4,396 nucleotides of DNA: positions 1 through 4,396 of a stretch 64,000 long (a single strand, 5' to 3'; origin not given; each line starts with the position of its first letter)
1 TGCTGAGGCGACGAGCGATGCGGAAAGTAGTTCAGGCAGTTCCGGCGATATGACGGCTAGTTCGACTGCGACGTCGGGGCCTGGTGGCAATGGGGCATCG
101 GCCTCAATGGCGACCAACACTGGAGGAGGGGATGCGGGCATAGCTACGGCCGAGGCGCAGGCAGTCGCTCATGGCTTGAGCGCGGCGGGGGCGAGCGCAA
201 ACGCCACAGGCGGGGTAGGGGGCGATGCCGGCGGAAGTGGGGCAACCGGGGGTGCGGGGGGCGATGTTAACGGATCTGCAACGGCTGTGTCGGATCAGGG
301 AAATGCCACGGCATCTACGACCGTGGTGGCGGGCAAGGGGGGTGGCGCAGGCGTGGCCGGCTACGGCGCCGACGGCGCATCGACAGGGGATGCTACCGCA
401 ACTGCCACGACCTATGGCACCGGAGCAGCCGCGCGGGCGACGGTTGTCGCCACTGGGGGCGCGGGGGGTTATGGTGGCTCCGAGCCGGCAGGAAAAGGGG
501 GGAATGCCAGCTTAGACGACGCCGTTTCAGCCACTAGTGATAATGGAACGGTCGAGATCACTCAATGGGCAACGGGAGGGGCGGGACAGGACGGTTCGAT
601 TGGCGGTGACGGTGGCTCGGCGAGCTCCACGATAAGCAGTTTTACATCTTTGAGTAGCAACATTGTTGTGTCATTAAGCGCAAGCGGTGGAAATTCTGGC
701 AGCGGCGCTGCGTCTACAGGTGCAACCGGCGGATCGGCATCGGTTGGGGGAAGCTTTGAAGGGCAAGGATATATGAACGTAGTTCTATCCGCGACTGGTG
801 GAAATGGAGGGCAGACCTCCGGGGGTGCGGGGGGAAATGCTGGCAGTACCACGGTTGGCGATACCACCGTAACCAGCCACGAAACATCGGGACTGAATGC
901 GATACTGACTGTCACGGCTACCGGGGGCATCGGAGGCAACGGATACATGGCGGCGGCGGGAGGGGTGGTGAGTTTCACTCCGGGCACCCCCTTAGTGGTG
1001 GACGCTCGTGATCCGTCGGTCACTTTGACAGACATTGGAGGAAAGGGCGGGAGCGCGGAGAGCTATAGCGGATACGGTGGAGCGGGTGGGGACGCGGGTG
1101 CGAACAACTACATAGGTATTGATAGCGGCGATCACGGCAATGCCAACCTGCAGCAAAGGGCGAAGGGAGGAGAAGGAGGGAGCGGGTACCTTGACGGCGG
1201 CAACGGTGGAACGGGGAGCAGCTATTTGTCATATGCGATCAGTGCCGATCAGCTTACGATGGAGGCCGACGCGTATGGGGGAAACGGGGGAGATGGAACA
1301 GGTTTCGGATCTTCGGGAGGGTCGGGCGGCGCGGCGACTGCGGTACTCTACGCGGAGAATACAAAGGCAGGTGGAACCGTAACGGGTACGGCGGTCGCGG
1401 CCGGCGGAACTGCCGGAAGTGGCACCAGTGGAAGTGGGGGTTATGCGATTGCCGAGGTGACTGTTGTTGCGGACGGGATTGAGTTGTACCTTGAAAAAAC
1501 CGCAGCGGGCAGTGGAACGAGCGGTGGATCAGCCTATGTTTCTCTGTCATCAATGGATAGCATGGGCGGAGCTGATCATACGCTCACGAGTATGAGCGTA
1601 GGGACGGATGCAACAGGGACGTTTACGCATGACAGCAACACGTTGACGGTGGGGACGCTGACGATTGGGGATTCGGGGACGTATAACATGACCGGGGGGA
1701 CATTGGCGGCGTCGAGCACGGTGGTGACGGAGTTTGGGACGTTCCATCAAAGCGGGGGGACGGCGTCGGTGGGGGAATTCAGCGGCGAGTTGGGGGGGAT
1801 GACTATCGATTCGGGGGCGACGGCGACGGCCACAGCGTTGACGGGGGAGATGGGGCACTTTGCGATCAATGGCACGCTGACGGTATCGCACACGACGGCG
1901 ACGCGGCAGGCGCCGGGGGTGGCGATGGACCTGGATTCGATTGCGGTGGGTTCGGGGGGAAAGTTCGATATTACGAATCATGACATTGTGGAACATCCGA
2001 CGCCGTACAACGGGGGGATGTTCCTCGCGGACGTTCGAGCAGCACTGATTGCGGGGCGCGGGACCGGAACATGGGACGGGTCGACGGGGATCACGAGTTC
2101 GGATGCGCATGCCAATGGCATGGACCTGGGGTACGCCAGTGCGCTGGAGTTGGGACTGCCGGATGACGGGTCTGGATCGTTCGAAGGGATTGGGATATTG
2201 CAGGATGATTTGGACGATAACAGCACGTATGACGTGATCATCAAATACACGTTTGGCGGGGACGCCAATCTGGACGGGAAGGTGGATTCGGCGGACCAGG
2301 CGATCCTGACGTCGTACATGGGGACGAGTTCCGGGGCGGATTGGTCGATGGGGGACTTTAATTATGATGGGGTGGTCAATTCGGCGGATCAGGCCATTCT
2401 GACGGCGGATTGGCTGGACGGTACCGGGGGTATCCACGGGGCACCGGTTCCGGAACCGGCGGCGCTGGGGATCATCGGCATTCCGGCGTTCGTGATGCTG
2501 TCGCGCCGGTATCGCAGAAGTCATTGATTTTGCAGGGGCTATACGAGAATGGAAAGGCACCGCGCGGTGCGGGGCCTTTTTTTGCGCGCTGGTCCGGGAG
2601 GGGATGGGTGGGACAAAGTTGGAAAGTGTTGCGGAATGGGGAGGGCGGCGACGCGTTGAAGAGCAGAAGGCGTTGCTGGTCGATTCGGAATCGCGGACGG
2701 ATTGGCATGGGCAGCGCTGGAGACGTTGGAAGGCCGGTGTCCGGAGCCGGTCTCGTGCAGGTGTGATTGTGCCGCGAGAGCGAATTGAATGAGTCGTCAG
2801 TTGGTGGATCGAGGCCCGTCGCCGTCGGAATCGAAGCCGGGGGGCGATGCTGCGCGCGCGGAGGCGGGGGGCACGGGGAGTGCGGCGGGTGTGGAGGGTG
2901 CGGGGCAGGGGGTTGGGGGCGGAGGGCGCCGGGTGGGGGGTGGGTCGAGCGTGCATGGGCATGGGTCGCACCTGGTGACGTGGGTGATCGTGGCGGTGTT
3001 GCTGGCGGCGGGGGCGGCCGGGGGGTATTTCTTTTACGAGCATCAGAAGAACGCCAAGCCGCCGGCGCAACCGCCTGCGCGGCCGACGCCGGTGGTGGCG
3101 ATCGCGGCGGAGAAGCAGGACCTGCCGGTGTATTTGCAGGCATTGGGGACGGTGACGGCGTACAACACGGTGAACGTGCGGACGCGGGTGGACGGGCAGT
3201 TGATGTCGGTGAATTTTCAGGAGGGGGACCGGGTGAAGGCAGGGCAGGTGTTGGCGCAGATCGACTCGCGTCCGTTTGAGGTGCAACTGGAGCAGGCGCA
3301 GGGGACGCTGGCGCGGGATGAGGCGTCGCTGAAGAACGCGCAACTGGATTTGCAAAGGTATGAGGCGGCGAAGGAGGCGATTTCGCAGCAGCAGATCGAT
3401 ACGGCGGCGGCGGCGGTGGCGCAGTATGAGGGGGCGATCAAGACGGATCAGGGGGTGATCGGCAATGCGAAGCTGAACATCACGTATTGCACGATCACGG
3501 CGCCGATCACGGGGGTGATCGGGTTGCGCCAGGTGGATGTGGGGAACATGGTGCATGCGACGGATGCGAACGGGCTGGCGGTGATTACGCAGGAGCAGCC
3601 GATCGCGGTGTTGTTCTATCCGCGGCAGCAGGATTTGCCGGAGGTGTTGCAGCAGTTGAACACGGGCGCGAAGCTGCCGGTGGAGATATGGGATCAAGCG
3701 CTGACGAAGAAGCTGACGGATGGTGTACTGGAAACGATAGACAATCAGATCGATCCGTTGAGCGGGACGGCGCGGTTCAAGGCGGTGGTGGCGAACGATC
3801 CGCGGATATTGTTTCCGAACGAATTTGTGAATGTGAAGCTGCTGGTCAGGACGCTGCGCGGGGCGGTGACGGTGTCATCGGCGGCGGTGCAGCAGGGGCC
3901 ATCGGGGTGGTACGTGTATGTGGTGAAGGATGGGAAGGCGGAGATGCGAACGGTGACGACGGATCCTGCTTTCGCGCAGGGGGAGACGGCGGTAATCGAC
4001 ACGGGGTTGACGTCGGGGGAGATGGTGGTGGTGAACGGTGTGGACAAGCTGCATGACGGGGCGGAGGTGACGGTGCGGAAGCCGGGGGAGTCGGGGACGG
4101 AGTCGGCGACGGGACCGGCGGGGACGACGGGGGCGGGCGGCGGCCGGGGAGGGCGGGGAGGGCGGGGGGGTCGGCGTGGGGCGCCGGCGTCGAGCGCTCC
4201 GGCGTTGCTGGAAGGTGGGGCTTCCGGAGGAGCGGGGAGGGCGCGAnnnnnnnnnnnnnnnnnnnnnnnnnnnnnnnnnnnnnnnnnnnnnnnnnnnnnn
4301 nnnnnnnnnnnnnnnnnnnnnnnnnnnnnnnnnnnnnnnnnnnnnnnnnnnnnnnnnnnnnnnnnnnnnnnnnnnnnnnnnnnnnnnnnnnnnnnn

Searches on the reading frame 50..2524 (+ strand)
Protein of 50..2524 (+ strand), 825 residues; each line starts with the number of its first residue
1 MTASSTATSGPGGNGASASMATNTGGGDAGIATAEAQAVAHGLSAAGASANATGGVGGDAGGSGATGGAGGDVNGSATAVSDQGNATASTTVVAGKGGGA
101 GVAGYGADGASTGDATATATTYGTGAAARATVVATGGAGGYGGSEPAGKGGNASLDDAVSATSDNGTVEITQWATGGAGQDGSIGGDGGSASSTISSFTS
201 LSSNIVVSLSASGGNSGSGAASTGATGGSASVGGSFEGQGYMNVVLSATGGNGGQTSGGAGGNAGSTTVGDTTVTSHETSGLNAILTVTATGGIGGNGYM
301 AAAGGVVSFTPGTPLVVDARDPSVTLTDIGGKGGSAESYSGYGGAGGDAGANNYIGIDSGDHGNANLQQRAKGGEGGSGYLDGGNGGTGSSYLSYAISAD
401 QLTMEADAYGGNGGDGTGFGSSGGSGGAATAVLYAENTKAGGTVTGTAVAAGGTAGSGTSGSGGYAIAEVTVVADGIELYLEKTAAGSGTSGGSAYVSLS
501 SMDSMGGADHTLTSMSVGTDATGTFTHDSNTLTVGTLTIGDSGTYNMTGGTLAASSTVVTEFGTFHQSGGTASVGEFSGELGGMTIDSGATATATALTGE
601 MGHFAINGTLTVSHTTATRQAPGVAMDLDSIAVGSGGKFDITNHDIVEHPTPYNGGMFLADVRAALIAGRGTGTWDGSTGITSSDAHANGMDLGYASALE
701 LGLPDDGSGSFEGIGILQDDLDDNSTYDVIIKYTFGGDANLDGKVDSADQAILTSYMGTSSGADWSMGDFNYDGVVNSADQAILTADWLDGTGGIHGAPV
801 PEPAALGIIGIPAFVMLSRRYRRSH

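Call 57: search_protein_families(library=pfam, proteins=[window:50-2524:+], max_evalue=0.00001)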
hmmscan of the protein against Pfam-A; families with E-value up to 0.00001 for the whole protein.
window:50-2524:+ (825 aa): 1 family
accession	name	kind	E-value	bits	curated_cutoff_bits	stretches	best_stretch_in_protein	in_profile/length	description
PF00404.24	Dockerin_1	-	7.9e-08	32.8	22.9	1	737-785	2-53/57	Dockerin type I domain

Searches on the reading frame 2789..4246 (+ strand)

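Call 57: search_protein_families(library=pfam, proteins=[window:2789-4246:+], max_evalue=0.00001)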
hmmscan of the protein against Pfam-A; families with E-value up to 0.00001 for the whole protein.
window:2789-4246:+ (486 aa): 3 families
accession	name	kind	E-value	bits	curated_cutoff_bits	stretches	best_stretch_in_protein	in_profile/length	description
PF16576.10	HlyD_D23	-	1.9e-09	37.6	30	1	116-347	6-214/214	Barrel-sandwich domain of CusB or HlyD membrane-fusion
PF13437.12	HlyD_3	-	3.9e-08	34.4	22.2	0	235-337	1-96/106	HlyD family secretion protein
PF13533.13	Biotin_lipoyl_2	-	6.9e-08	32.6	29.8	1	128-159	1-32/32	Biotin-lipoyl like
